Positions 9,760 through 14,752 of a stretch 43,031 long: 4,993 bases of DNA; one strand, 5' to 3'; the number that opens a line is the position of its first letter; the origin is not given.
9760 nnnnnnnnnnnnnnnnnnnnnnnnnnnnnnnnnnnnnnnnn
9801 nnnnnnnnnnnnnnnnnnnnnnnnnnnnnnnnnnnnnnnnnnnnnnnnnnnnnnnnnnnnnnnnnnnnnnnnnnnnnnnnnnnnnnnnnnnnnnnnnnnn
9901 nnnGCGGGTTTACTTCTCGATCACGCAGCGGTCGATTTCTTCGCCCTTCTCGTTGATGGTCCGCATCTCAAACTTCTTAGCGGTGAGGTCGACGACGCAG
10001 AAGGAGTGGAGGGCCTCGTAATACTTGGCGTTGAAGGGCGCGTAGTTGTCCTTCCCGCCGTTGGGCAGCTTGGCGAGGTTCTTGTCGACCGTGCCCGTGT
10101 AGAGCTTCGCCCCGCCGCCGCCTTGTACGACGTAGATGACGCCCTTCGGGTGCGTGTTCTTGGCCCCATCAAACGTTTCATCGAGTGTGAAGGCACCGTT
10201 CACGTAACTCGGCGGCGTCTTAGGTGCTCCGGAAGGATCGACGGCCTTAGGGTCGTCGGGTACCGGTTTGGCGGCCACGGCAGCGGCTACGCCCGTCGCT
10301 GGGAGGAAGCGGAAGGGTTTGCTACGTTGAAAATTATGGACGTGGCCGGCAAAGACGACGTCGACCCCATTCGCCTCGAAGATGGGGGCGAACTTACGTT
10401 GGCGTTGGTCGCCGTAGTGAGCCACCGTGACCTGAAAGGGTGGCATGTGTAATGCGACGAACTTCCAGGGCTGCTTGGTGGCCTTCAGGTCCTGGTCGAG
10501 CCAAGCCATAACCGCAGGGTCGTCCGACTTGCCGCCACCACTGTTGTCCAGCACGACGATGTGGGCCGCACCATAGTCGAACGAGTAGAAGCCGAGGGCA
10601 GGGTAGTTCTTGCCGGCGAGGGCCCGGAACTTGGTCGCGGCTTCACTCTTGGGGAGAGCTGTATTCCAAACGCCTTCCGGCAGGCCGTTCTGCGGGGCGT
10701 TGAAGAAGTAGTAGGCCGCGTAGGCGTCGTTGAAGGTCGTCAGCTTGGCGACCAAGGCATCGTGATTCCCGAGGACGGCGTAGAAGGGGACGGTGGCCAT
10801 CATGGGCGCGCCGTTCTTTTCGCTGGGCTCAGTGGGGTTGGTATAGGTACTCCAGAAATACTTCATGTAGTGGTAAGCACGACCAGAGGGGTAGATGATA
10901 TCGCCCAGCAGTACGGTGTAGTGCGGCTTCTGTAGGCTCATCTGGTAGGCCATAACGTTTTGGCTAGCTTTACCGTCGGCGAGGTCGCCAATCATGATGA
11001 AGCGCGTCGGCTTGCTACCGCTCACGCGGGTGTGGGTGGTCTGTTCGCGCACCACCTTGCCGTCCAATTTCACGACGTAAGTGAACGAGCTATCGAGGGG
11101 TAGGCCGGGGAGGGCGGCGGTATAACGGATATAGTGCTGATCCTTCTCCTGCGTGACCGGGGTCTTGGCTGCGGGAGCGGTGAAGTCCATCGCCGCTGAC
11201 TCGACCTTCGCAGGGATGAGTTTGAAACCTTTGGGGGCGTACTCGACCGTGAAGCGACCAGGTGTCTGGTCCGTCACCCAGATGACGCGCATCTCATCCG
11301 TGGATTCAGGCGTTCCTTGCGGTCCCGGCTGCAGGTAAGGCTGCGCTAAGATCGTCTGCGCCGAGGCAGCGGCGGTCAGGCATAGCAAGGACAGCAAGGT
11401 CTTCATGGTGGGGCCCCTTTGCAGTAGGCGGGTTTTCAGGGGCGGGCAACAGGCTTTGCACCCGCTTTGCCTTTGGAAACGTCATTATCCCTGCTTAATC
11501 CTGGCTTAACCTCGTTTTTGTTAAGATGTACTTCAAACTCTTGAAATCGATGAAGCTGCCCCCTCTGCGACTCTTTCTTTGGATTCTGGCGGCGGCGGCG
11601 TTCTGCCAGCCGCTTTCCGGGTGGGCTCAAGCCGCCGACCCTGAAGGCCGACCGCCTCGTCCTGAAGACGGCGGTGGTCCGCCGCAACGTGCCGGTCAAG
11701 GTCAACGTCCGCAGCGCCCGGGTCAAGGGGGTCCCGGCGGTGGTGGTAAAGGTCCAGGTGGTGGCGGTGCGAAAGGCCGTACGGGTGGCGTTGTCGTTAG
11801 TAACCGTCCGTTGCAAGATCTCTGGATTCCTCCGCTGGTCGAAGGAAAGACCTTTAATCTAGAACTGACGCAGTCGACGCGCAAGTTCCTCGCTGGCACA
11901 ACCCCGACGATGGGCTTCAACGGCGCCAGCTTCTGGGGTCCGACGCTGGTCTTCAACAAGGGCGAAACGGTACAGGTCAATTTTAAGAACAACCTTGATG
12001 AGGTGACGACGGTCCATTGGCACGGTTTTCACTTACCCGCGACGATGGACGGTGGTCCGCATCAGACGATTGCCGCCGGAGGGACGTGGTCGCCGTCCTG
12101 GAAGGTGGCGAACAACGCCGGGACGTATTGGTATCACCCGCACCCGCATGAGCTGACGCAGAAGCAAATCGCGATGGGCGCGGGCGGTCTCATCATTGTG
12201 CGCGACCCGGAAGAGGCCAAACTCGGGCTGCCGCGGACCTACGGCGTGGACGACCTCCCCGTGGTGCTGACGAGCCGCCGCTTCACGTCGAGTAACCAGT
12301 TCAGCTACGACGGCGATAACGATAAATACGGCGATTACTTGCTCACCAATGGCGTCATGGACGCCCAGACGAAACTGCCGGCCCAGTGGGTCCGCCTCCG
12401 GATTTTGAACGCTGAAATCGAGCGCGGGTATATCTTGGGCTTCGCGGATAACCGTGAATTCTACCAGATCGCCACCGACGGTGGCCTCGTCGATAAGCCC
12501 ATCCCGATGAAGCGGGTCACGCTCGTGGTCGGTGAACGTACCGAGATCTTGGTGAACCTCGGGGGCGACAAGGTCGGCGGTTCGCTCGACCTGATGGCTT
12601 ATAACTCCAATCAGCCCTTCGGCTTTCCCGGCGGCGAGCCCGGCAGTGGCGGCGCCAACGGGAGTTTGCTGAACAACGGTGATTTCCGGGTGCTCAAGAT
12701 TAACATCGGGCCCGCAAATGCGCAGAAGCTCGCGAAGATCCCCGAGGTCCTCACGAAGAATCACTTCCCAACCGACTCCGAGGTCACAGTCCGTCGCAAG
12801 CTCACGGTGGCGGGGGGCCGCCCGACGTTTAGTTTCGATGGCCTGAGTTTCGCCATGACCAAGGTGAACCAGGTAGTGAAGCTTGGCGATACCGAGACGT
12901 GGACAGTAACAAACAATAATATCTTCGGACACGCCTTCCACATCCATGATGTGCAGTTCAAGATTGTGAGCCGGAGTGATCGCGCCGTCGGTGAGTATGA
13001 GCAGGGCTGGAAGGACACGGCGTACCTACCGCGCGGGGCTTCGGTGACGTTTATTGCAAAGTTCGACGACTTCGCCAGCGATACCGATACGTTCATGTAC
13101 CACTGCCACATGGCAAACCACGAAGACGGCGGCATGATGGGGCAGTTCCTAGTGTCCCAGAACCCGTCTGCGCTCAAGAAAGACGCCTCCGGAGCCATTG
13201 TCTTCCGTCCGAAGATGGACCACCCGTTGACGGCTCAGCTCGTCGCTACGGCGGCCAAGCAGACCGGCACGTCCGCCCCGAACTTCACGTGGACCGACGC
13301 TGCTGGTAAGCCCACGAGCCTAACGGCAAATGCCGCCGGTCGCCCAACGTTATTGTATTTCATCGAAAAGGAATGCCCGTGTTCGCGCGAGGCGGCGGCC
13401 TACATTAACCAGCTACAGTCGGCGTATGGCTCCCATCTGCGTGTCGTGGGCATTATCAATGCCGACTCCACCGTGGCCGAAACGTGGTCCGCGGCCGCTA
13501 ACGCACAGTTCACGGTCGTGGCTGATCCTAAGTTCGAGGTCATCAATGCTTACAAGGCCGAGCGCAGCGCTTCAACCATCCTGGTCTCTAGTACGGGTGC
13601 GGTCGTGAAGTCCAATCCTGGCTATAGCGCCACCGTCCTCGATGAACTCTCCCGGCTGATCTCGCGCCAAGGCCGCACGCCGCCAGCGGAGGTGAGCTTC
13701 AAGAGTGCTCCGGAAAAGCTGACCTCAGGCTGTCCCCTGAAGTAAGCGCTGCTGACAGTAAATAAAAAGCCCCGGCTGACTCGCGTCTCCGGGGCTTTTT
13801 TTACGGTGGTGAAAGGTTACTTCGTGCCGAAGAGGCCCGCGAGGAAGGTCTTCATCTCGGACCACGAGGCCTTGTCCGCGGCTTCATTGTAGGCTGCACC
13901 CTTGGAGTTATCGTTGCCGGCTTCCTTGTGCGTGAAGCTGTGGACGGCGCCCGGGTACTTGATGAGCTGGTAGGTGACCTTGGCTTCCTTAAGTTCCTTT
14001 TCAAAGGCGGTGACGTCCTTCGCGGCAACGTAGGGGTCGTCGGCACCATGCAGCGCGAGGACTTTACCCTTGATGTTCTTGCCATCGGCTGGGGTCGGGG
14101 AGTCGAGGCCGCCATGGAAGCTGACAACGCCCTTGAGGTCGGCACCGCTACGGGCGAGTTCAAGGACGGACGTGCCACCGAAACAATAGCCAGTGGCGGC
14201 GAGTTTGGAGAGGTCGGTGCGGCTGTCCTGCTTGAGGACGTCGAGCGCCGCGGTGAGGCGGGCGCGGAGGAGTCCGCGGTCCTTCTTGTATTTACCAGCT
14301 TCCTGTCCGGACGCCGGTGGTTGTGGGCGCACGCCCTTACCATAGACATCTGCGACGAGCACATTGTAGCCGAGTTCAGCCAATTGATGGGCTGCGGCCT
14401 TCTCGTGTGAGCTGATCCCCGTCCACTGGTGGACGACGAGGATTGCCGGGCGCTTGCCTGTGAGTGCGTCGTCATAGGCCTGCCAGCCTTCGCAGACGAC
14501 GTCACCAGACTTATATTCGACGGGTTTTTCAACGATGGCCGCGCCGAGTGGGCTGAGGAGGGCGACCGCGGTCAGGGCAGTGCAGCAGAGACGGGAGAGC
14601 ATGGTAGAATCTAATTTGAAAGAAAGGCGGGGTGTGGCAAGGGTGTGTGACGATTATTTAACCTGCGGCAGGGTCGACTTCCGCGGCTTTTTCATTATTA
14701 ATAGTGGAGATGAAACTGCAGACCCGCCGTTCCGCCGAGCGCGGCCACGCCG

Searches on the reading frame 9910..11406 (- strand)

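Call 70: search_protein_families(library=pfam, proteins=[window:9910-11406:-], max_evalue=0.0001)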
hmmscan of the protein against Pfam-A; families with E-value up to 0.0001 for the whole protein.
window:9910-11406:- (498 aa): 1 family
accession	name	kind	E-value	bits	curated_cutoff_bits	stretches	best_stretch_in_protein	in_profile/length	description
PF00149.33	Metallophos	-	7.2e-14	53.1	21.5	1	135-358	2-190/191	Calcineurin-like phosphoesterase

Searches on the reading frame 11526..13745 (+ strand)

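Call 70: search_protein_families(library=pfam, proteins=[window:11526-13745:+], max_evalue=0.0001)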
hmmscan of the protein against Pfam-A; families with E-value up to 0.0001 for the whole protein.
window:11526-13745:+ (739 aa): 4 families
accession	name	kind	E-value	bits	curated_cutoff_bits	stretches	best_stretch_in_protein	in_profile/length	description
PF07732.21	Cu-oxidase_3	-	5.2e-31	107.6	21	1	115-229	3-118/119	Multicopper oxidase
PF07731.20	Cu-oxidase_2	-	1.6e-22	80.2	20.4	1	427-545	13-135/137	Multicopper oxidase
PF00578.27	AhpC-TSA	-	1.1e-13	51.7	26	1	581-693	2-121/124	AhpC/TSA family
PF08534.16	Redoxin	-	3.1e-11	43.7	26.6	1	579-702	1-137/148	Redoxin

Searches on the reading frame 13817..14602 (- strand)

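Call 70: search_protein_families(library=pfam, proteins=[window:13817-14602:-], max_evalue=0.0001)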
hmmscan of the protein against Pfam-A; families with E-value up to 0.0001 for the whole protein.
window:13817-14602:- (261 aa): 4 families
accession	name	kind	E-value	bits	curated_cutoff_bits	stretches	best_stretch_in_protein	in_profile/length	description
PF01738.24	DLH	-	3e-47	161.5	21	1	50-255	12-214/217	Dienelactone hydrolase family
PF00326.27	Peptidase_S9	-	7e-09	35.9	22.6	0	170-230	136-196/213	Prolyl oligopeptidase family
PF12146.15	Hydrolase_4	-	1.7e-06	28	27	0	51-161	4-106/239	Serine aminopeptidase, S33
PF00561.26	Abhydrolase_1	-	5.4e-05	23.4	25.8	0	52-151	1-88/245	alpha/beta hydrolase fold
